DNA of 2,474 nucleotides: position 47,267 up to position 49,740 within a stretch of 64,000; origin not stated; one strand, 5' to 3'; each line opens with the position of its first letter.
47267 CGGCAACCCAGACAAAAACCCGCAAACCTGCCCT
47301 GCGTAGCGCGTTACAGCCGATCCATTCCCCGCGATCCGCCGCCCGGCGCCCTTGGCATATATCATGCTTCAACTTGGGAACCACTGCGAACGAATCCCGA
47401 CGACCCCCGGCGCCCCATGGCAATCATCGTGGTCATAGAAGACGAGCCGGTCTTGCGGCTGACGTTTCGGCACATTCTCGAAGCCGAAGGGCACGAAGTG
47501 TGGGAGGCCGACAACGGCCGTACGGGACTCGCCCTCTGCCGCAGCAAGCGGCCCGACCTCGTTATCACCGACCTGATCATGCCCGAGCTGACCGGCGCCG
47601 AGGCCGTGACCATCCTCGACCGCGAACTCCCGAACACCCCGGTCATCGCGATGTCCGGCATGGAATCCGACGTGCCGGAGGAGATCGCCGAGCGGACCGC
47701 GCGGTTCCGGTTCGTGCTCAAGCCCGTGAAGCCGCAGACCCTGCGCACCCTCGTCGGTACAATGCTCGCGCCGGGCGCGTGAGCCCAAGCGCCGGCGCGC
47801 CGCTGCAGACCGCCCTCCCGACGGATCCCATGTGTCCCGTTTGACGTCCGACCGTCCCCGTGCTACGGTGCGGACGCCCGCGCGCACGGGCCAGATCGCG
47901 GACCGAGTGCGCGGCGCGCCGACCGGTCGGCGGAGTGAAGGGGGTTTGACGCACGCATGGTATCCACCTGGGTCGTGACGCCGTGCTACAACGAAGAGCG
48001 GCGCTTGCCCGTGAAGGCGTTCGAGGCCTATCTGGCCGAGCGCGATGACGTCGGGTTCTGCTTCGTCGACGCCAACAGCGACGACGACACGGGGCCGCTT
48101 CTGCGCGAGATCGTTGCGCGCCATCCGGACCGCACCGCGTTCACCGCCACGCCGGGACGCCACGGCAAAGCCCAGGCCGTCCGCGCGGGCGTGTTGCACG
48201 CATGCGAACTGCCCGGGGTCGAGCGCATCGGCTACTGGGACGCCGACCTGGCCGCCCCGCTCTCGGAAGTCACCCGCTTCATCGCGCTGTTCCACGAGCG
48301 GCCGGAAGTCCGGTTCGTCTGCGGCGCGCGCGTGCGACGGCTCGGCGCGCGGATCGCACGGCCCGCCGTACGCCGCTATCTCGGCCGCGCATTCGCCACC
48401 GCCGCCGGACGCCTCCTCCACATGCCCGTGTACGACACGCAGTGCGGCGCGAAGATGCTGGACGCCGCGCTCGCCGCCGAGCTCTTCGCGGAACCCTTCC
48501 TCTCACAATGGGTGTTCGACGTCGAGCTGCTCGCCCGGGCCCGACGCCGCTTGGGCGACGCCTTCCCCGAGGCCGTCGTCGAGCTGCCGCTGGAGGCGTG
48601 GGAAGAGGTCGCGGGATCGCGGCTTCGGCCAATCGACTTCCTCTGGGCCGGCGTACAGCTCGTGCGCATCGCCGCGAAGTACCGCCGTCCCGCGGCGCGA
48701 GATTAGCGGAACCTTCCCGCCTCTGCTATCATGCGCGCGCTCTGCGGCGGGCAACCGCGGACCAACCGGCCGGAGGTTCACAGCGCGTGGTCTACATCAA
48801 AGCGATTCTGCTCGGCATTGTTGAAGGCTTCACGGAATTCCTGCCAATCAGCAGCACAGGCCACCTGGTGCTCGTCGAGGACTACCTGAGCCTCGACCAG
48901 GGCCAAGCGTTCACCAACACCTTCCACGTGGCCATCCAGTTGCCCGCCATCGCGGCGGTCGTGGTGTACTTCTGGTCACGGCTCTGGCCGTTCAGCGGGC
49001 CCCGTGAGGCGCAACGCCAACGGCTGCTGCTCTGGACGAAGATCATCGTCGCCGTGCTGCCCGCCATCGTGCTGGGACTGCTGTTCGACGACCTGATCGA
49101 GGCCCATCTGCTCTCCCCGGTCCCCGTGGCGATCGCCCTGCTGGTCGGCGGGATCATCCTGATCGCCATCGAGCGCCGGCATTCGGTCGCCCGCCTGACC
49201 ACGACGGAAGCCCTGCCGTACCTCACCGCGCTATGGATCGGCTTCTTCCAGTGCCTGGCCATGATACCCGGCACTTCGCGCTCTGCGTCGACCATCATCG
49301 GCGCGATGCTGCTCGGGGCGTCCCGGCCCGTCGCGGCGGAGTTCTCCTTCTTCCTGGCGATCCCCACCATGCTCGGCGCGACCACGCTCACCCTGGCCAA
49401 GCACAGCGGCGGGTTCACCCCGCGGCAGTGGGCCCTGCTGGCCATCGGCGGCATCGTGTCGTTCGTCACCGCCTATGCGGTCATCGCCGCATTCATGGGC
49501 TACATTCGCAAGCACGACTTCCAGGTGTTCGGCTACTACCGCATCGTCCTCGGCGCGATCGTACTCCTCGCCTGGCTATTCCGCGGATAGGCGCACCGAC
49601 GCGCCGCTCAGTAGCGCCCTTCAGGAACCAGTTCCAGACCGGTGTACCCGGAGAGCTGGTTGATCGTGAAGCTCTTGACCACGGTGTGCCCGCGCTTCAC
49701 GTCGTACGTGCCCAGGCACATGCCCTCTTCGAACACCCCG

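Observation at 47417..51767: Envelope glycosylation cluster: response regulator, GT2 polyprenyl-P-sugar synthase, UppP and an unusual PAP2-ArnT/PMT-like fusion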

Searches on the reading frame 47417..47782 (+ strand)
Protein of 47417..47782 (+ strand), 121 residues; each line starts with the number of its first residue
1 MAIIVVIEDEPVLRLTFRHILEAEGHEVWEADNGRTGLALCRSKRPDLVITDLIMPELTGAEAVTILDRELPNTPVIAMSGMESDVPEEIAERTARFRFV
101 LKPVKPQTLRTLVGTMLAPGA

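Call 3: search_protein_families(library=pfam, proteins=[window:47417-47782:+], max_evalue=0.01)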
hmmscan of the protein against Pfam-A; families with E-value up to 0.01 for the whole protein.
window:47417-47782:+ (121 aa): 1 family
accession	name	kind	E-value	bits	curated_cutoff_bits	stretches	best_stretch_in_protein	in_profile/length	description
PF00072.30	Response_reg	-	7.2e-22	78.1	30.2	1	4-113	1-110/111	Response regulator receiver domain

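Call 4: search_protein_families(library=ncbifam, proteins=[window:47417-47782:+], max_evalue=0.01)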
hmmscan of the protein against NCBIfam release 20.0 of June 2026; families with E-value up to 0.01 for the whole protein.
window:47417-47782:+ (121 aa): 87 families (the best 25 are shown)
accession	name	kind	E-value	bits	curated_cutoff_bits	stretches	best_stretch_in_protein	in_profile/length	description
NF045505.1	RR_RssB_Pseudo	equivalog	6e-17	61.8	700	1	3-104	7-108/394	two-component system response regulator RssB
NF007969.0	PRK10693.1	equivalog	7.4e-15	54.8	329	1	4-119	10-126/337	two-component system response regulator RssB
NF008469.0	PRK11361.1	equivalog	9.4e-14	50.9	714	1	3-115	6-118/461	acetoacetate metabolism transcriptional regulator AtoC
NF046020.1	HisKinCckABruc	equivalog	1.6e-13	49.4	1000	1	2-117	750-867/868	cell cycle histidine kinase CckA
NF041733.1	resp_reg_CseB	equivalog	1.7e-13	50.4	350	1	4-110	3-108/228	two-component system response regulator CseB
NF012227.0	AdeR_RR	equivalog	2.6e-12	46.7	340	1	3-114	13-123/239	efflux system response regulator transcription factor AdeR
NF045717.1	DVU0259_DivK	exception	2.8e-12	46.8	160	1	4-114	5-113/117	DVU0259 family response regulator domain-containing protein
NF046026.1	HisKinCckACaul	equivalog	4.6e-12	44.9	1000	1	4-114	561-673/678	cell cycle histidine kinase CckA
NF046022.1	RespRegCpdRBruc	equivalog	5.3e-12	45.8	180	1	1-113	1-113/120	cell cycle two-component system response regulator CpdR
NF011695.0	PRK15115.1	equivalog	7.5e-12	44.7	763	1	3-110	8-115/445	two-component system response regulator GlrR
TIGR01818.1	ntrC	equivalog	9.9e-12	44.4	558.6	1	4-114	1-111/463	nitrogen regulation protein NR(I)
NF047793.1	ResRegPgtA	equivalog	1.9e-11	43.5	650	1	4-117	8-121/414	two-component system response regulator PgtA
NF006900.1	PRK09390.1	equivalog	3.3e-11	43.1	255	1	3-112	6-115/203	response regulator FixJ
NF045944.1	ResRegRpaBCyano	equivalog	5.2e-11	42.4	330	1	5-117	1-112/229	response regulator transcription factor RpaB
NF007820.0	PRK10529.1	equivalog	7.6e-11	41.8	325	1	2-85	2-84/225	two-component system response regulator KdpE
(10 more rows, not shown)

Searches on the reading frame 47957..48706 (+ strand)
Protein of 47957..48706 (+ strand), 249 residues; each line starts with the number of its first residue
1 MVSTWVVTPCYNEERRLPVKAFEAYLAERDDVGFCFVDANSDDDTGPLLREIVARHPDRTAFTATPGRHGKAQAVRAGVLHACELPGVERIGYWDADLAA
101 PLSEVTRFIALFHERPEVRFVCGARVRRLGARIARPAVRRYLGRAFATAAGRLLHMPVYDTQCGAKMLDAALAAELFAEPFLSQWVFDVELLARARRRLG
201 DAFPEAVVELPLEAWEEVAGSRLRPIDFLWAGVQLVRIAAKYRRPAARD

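Call 3: search_protein_families(library=pfam, proteins=[window:47957-48706:+], max_evalue=0.01)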
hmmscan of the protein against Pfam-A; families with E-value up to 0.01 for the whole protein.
window:47957-48706:+ (249 aa): 2 families
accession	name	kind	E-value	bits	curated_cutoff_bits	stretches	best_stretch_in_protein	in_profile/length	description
PF00535.33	Glycos_transf_2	-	1.1e-09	38.9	23.3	1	6-155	2-146/168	Glycosyl transferase family 2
PF13641.12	Glyco_tranf_2_3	-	0.00055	20.5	27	1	6-141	5-139/230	Glycosyltransferase like family 2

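Call 4: search_protein_families(library=ncbifam, proteins=[window:47957-48706:+], max_evalue=0.01)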
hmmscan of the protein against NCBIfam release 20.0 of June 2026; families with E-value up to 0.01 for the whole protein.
window:47957-48706:+ (249 aa): 5 families
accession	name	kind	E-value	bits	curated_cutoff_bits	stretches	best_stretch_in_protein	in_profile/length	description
NF058614.1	PPMAGASynPpgS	equivalog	3.7e-07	29.8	370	1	4-176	2-165/226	polyprenyl-phospho-N-acetylgalactosaminyl synthase PpgS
TIGR03937.1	PgaC_IcaA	equivalog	2.9e-05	23.2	422.3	1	6-127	49-166/407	poly-beta-1,6-N-acetyl-D-glucosamine synthase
NF047588.1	GlcsyltransPgfSStrep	equivalog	5e-05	22.7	500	1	6-168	5-159/308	glycosyltransferase PgfS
NF041391.1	DPhHxTase_Halo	equivalog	0.0066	15.4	375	1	60-173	47-150/213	dolichyl-phosphate hexose transferase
NF007986.1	PRK10714.1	equivalog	0.0086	15.1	529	1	6-128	10-129/316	undecaprenyl-phosphate 4-deoxy-4-formamido-L-arabinose transferase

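Call 31: find_homologous_proteins(query=window:47957-48706:+, max_evalue=0.00001)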
Query window:47957-48706:+ (249 aa): 1513 proteins with E <= 0.00001 among 8000 candidates; the best 120 are listed.
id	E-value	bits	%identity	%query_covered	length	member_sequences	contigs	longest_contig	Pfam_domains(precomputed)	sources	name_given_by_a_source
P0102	1.8e-154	531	96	100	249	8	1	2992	PF00535.33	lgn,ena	-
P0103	1.1e-116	407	75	96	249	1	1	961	PF00535.33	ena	-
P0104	3.6e-73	264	55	96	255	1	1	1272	PF00535.33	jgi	jgi:glycosyltransferase involved in cell wall biosynthesis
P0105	5.5e-69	251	51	97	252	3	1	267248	PF13641.13,PF00535.33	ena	-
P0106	4.2e-65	238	47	98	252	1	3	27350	PF00535.33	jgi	-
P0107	5.4e-65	238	49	97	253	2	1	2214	PF13641.13,PF00535.33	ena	-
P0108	1.2e-64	236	49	98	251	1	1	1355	PF13641.13,PF00535.33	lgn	-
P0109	1.7e-64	236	49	95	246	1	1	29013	PF00535.33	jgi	jgi:glycosyltransferase involved in cell wall biosynthesis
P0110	2.7e-64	235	48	97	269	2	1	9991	PF00535.33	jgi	jgi:glycosyltransferase involved in cell wall biosynthesis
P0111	3.0e-64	235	54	96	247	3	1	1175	PF00535.33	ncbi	-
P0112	3.6e-64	235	50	98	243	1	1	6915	PF13641.13,PF00535.33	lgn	-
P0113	7.5e-64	234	47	97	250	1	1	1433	PF00535.33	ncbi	-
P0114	1.4e-63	233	49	98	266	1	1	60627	PF00535.33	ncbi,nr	ncbi:MAG: glycosyltransferase [Planctomycetia bacterium]|nr:glycosyltransferase [Planctomycetia bact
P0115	1.9e-63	232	52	98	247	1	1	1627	PF00535.33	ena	-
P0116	2.2e-63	232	53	96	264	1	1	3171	PF13641.13,PF00535.33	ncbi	-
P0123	3.8e-62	228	47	95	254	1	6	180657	PF00535.33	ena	-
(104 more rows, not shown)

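Call 33: find_encoding_contigs(protein=P0105, flank=6000, max_places=1)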
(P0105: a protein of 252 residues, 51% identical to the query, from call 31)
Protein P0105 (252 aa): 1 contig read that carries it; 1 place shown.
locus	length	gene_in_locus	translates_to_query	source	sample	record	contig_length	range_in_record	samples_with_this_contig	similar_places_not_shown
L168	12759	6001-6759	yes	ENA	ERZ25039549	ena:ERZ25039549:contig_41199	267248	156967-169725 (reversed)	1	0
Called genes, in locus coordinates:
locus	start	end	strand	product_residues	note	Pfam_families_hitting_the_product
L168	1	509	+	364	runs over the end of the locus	PF14397:ATPgrasp_ST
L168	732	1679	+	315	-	PF13439:Glyco_transf_4, PF13579:Glyco_trans_4_4, PF20706:GT4-conflict, PF00534:Glycos_transf_1, PF13692:Glyco_trans_1_4, PF13524:Glyco_trans_1_2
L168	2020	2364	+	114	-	-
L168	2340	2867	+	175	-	PF00534:Glycos_transf_1, PF13692:Glyco_trans_1_4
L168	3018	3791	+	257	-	PF00535:Glycos_transf_2, PF10111:Glyco_tranf_2_2 (faint), PF13641:Glyco_tranf_2_3 (weak)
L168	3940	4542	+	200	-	PF00884:Sulfatase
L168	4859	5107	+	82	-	-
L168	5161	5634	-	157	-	-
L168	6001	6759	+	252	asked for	PF13641:Glyco_tranf_2_3, PF00535:Glycos_transf_2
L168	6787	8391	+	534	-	PF13231:PMT_2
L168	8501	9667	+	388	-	PF13579:Glyco_trans_4_4, PF13439:Glyco_transf_4, PF20706:GT4-conflict, PF00534:Glycos_transf_1, PF13692:Glyco_trans_1_4, PF13524:Glyco_trans_1_2 (weak)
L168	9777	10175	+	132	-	-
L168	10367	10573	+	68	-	-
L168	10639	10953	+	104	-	PF00534:Glycos_transf_1, PF13692:Glyco_trans_1_4, PF20706:GT4-conflict (weak)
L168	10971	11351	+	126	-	-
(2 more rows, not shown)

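Call 34: find_encoding_contigs(protein=P0123, flank=6000, max_places=1)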
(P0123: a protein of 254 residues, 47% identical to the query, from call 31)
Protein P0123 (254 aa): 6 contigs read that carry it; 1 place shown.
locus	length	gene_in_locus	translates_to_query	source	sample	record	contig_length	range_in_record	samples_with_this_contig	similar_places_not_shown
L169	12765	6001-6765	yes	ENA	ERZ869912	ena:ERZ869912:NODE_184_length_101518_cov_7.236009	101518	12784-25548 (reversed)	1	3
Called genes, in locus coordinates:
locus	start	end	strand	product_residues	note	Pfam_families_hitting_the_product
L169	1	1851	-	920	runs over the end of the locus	PF09826:Beta_propel, PF08309:LVIVD (faint)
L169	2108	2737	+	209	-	-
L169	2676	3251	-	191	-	PF01551:Peptidase_M23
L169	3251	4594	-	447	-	PF07894:SACK1 (faint), PF13091:PLDc_2, PF00614:PLDc (faint), PF13091:PLDc_2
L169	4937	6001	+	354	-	PF28475:DUF8413, PF01944:SpoIIM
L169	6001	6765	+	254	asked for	PF00535:Glycos_transf_2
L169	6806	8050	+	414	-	PF04338:DUF481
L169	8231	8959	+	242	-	-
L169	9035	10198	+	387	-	PF01839:FG-GAP (faint), PF13517:FG-GAP_3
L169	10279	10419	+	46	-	-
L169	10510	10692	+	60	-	-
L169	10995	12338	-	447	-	PF02878:PGM_PMM_I, PF02879:PGM_PMM_II, PF02880:PGM_PMM_III, PF00408:PGM_PMM_IV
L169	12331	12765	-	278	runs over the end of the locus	PF00809:Pterin_bind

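Call 35: find_encoding_contigs(protein=P0102, flank=6000, max_places=1)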
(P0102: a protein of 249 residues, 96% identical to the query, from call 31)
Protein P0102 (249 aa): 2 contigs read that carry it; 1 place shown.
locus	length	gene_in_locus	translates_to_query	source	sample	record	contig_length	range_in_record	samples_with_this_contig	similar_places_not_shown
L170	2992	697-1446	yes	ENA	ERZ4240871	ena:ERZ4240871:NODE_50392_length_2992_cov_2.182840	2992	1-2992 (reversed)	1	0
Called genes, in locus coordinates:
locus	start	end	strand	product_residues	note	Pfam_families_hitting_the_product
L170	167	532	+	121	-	PF00072:Response_reg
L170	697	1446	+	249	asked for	PF00535:Glycos_transf_2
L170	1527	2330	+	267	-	PF02673:BacA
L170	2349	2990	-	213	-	?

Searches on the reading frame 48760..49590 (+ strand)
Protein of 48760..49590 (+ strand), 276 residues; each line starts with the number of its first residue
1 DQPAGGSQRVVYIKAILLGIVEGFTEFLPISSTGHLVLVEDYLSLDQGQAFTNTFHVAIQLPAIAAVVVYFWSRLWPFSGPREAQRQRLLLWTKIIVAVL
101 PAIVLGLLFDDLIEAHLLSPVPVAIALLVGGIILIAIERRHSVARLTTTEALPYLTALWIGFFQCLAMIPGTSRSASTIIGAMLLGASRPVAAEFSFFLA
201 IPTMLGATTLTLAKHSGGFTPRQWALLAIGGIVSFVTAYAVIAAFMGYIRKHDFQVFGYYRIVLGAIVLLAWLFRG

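Call 3: search_protein_families(library=pfam, proteins=[window:48760-49590:+], max_evalue=0.01)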
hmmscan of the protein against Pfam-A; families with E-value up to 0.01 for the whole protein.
window:48760-49590:+ (276 aa): 1 family
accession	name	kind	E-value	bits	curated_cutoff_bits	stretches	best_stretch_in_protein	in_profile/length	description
PF02673.24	BacA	-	4.5e-84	282.6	33.4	1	15-267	1-257/257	Bacitracin resistance protein BacA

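Call 4: search_protein_families(library=ncbifam, proteins=[window:48760-49590:+], max_evalue=0.01)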
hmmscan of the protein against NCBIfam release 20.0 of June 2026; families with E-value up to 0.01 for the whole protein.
window:48760-49590:+ (276 aa): 12 families
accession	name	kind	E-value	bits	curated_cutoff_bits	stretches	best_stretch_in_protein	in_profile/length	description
NF001391.0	PRK00281.1-5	equivalog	1.1e-96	323.5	293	1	12-274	6-275/279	undecaprenyl-diphosphate phosphatase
NF001389.0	PRK00281.1-2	equivalog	9.9e-92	307.2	262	1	10-273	4-265/272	undecaprenyl-diphosphate phosphatase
NF001390.0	PRK00281.1-4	equivalog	1.8e-90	303.1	260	1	12-272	6-266/272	undecaprenyl-diphosphate phosphatase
TIGR00753.1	undec_PP_bacA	equivalog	4.2e-71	239.6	217.5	1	15-265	1-255/255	undecaprenyl-diphosphatase UppP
NF001388.0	PRK00281.1-1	equivalog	4.5e-68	229.7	362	1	12-270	7-270/273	undecaprenyl-diphosphate phosphatase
NF001393.0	PRK00281.2-4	equivalog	6.1e-55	186.5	284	1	12-270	3-262/266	undecaprenyl-diphosphate phosphatase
NF001392.0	PRK00281.2-1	equivalog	2.1e-53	181.7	308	1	10-270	5-270/280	undecaprenyl-diphosphate phosphatase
NF001394.0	PRK00281.2-5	equivalog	7.8e-47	160.1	311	1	12-273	8-276/281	undecaprenyl-diphosphate phosphatase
NF001397.0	PRK00281.3-4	equivalog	4.1e-46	157.8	363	1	12-272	3-278/281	undecaprenyl-diphosphate phosphatase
NF001395.0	PRK00281.3-1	equivalog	1.5e-26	93.5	394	2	149-271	180-302/306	undecaprenyl-diphosphate phosphatase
NF001396.0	PRK00281.3-3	equivalog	6e-25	88.6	382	1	13-269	5-261/264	undecaprenyl-diphosphate phosphatase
NF001398.0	PRK00281.3-5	equivalog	5.5e-20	72.3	354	1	13-270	5-268/278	undecaprenyl-diphosphate phosphatase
